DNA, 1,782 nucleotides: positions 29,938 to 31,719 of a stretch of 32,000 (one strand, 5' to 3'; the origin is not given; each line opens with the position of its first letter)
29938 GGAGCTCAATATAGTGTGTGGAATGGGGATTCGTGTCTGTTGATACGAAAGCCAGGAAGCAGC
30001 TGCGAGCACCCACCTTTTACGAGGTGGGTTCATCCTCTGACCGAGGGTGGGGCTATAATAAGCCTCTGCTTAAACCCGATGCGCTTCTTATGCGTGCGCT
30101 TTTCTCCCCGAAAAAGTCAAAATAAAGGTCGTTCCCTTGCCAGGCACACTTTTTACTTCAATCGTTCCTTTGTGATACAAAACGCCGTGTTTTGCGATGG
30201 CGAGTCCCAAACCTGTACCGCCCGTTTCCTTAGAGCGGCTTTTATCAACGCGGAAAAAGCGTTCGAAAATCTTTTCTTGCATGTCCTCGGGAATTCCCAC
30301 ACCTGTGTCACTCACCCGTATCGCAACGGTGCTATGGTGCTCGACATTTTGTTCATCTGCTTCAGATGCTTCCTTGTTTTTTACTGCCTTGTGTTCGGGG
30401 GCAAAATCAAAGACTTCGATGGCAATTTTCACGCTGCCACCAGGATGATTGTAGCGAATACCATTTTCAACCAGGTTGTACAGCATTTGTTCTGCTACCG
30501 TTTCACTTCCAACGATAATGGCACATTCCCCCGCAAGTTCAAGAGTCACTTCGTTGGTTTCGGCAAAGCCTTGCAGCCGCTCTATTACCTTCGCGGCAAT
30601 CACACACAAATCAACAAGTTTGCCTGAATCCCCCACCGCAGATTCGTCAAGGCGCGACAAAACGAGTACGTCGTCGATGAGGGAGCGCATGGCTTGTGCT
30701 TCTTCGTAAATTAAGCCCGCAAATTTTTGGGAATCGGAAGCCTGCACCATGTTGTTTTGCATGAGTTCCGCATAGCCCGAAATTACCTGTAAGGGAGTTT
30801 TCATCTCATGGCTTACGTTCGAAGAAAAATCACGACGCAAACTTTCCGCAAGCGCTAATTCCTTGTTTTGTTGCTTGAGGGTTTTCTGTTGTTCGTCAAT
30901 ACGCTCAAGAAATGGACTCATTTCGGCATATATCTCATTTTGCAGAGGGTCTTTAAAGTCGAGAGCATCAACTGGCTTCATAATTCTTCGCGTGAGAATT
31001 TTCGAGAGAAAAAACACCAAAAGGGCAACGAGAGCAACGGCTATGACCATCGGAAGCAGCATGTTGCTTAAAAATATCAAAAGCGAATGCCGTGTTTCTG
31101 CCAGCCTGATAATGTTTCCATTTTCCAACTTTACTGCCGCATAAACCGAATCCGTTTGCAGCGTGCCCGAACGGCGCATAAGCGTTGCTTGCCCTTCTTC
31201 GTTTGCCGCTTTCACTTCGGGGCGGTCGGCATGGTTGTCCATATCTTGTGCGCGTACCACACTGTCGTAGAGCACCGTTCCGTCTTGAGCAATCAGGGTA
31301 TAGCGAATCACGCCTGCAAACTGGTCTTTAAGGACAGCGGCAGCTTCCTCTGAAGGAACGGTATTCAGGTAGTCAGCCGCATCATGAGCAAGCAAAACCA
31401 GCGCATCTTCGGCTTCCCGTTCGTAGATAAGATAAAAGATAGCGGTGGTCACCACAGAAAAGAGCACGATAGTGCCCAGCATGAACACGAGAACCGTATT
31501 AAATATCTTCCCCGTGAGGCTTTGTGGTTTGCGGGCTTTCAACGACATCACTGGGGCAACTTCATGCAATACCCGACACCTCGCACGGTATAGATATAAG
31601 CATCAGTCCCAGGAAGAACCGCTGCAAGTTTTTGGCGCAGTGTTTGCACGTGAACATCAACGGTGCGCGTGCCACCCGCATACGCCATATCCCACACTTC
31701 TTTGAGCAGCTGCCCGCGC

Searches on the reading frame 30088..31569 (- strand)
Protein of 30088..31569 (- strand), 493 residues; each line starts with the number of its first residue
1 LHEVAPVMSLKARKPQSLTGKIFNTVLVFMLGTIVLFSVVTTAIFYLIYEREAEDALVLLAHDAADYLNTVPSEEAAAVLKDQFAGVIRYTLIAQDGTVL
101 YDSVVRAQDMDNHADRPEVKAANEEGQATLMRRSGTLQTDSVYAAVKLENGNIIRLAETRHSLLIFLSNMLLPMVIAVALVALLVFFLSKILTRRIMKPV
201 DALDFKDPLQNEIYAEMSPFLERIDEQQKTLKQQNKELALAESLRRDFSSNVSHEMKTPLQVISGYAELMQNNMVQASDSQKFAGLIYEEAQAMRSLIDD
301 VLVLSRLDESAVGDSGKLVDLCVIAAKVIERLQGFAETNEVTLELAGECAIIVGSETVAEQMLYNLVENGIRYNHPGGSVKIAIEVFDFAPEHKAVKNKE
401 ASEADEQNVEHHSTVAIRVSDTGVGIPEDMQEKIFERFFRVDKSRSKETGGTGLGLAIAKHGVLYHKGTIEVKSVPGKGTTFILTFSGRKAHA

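Call 12: search_protein_families(library=pfam, proteins=[window:30088-31569:-], max_evalue=0.001)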
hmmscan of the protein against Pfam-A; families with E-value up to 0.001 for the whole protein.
window:30088-31569:- (493 aa): 2 families
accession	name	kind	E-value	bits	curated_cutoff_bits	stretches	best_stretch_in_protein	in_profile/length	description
PF02518.31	HATPase_c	-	1.2e-25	90.5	26.4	1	357-486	4-107/111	Histidine kinase-, DNA gyrase B-, and HSP90-like ATPase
PF00512.31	HisKA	-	4.3e-17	62.3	26.9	1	245-309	2-65/66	His Kinase A (phospho-acceptor) domain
